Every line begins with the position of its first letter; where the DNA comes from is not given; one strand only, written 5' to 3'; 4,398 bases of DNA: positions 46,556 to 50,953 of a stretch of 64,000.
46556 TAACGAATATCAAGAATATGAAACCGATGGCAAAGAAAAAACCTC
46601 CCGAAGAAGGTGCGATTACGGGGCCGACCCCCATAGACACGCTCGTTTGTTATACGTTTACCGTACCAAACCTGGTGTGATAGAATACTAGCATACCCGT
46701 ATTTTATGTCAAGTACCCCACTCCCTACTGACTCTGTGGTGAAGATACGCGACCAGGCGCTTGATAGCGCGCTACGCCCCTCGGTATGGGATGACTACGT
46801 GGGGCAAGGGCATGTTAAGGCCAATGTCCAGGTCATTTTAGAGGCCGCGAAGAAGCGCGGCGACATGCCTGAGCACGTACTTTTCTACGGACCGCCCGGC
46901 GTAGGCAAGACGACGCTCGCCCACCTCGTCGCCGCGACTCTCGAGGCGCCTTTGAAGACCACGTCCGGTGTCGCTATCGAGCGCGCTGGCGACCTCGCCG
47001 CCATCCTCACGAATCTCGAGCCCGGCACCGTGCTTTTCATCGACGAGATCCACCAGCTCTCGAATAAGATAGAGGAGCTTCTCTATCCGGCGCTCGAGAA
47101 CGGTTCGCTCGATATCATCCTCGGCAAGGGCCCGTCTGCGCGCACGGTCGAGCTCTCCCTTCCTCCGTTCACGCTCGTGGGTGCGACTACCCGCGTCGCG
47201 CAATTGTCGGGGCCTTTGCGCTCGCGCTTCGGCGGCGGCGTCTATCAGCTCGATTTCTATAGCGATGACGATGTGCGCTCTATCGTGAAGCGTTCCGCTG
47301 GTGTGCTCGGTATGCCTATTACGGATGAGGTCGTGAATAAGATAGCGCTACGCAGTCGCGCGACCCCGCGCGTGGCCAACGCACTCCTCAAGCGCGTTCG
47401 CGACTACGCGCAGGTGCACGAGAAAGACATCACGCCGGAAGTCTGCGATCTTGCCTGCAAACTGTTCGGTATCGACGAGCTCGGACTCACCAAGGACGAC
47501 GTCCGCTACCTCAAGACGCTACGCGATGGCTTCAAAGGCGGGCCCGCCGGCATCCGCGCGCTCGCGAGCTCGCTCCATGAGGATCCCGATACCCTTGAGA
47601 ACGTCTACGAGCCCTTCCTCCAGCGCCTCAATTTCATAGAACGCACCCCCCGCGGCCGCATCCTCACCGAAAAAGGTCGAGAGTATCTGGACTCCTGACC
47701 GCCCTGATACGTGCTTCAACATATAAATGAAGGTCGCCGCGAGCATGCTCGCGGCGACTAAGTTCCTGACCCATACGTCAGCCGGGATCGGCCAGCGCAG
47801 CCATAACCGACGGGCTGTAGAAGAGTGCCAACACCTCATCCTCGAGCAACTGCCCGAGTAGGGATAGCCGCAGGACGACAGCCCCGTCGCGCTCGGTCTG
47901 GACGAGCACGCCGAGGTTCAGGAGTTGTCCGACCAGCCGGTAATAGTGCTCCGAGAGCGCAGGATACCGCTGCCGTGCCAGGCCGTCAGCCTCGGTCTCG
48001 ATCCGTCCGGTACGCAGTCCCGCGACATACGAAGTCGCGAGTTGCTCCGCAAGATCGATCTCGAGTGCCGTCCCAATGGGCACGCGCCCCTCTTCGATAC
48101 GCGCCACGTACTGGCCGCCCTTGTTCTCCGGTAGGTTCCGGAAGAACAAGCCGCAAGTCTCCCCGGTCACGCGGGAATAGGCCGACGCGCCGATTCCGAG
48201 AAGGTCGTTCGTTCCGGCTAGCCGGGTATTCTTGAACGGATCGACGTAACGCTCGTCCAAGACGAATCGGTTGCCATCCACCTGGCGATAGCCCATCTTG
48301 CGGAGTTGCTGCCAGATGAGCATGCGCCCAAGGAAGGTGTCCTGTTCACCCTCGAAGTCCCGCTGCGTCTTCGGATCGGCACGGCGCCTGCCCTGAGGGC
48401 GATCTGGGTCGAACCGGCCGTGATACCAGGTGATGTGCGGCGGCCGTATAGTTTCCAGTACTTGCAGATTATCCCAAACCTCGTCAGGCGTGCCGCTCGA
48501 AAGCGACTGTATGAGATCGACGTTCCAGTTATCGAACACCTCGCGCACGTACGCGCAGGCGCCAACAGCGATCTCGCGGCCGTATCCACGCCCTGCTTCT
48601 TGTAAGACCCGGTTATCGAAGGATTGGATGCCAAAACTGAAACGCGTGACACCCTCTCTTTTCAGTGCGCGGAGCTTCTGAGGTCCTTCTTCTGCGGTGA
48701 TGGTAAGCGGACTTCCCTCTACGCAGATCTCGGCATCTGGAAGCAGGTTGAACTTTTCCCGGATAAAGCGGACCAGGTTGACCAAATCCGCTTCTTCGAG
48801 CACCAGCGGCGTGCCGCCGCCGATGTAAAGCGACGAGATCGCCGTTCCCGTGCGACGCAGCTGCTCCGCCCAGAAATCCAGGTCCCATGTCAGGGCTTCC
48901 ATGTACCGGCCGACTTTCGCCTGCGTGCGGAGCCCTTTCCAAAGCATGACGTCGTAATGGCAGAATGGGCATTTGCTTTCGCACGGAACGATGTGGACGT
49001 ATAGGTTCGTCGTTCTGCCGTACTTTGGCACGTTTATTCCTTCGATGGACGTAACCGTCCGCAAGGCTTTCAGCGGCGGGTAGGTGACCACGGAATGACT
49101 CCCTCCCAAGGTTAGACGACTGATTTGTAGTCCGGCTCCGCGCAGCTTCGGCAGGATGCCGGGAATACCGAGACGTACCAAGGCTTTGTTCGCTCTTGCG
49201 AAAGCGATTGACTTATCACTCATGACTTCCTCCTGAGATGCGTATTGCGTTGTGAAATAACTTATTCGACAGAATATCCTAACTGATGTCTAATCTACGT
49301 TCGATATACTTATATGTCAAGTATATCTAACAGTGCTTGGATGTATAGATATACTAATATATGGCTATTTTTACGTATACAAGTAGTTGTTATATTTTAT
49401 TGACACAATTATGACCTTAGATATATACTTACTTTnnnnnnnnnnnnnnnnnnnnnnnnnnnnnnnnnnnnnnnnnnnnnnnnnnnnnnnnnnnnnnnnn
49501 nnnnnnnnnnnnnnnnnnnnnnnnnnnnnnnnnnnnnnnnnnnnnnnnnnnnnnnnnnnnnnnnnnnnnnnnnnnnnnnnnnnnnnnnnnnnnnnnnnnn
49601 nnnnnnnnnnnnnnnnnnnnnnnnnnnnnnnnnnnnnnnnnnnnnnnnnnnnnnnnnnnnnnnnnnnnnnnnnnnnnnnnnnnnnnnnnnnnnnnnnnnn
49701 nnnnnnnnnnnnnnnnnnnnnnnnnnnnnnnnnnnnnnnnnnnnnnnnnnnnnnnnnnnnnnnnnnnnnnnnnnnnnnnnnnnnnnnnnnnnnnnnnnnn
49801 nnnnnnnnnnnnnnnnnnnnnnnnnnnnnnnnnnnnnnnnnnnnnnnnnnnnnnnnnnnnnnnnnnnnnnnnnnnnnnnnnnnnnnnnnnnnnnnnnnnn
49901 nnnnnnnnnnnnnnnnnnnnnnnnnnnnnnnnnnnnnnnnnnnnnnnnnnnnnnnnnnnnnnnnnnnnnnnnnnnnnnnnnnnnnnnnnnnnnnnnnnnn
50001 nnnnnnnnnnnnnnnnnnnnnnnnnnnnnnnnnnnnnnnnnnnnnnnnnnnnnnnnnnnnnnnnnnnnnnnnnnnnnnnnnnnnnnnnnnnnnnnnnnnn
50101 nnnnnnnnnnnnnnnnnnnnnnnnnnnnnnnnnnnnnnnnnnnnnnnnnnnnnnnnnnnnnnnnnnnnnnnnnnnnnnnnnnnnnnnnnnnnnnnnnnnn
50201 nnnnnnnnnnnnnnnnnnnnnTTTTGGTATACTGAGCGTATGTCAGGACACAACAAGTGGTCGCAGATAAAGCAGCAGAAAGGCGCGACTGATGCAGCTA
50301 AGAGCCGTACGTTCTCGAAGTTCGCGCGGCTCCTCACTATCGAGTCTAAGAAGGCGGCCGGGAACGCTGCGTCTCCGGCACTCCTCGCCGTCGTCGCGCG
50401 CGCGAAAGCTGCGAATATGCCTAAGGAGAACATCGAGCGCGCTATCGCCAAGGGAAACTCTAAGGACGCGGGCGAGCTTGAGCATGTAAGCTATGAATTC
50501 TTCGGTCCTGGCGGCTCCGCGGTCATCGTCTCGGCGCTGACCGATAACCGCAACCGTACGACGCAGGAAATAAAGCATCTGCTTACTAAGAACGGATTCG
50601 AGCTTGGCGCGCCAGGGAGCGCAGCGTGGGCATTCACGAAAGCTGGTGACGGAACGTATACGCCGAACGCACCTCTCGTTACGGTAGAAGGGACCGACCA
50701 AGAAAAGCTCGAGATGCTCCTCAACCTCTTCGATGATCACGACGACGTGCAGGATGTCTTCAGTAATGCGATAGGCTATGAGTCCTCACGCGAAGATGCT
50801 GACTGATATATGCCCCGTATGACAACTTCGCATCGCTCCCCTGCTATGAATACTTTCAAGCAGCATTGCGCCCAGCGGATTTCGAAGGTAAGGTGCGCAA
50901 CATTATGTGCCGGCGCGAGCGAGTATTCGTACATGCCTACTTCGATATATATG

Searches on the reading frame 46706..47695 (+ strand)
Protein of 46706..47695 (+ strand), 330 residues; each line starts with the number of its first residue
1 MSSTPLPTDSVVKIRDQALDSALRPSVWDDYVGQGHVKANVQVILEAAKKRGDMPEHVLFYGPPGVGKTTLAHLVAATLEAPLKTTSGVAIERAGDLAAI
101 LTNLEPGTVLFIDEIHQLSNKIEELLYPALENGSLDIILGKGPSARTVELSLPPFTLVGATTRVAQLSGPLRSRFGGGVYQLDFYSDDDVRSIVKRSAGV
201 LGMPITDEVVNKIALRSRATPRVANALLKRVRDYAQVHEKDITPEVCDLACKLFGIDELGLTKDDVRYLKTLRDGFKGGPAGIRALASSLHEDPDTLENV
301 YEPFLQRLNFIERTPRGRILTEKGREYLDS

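Call 37: search_protein_families(library=pfam, proteins=[window:46706-47695:+], max_evalue=0.001)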
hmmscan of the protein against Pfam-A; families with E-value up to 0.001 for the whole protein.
window:46706-47695:+ (330 aa): 15 families
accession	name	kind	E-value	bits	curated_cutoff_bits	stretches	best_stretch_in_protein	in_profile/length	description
PF05496.18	RuvB_N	-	1.1e-65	220.6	27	1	23-176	1-154/159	Holliday junction DNA helicase RuvB P-loop domain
PF05491.19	RuvB_C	-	7.5e-26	90.3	24.7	1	258-328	1-71/72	RuvB C-terminal winged helix domain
PF17864.7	AAA_lid_4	-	1.6e-22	79.5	27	1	185-257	1-74/74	RuvB AAA lid domain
PF00004.35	AAA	-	5.6e-19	69.3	21.2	1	58-176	1-124/131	ATPase family associated with various cellular activities (AAA)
PF07728.20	AAA_5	-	1.5e-09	38.4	22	1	57-175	1-139/139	AAA domain (dynein-related subfamily)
PF13191.12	AAA_16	-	8.8e-07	30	32.6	1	50-82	19-51/167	AAA ATPase domain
PF01078.27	Mg_chelatase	-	2.2e-05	24.4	20.3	0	56-79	23-46/207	Magnesium chelatase, subunit ChlI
PF13401.12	AAA_22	-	4.6e-05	24.2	27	0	57-81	7-31/130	AAA domain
PF00158.32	Sigma54_activat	-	7.7e-05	22.9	20.2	0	39-77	6-44/168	Sigma-54 interaction domain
PF07724.20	AAA_2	-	0.0001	22.8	27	0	89-136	59-105/166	AAA domain (Cdc48 subfamily)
PF20720.3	nSTAND3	-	0.00017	21.8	27.2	1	47-114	9-73/155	Novel STAND NTPase 3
PF06068.19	TIP49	-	0.0004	20.1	23.8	0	19-81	13-76/347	TIP49 P-loop domain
PF13173.12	AAA_14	-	0.00051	20.5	27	0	58-127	5-82/129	AAA domain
PF00910.28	RNA_helicase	-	0.00061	20.7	21.5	0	58-124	1-69/105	RNA helicase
PF14069.11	SpoVIF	-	0.00066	19.7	27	0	178-213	21-56/72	Stage VI sporulation protein F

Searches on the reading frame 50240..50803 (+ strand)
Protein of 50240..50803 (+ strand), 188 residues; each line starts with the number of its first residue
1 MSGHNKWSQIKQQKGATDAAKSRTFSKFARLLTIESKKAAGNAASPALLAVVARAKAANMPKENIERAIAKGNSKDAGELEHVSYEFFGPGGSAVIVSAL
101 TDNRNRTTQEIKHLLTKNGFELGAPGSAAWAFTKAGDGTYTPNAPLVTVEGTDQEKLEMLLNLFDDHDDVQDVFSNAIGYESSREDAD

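Call 37: search_protein_families(library=pfam, proteins=[window:50240-50803:+], max_evalue=0.001)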
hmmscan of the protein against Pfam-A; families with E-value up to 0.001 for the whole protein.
window:50240-50803:+ (188 aa): 2 families
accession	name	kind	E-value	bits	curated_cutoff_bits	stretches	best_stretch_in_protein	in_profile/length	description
PF01709.26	Transcrip_reg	-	9.9e-26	90.8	27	2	81-136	2-57/160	TACO1/YebC second and third domain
PF20772.2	TACO1_YebC_N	-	2.6e-19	69.9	36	1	5-74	1-72/73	TACO1/YebC protein N-terminal domain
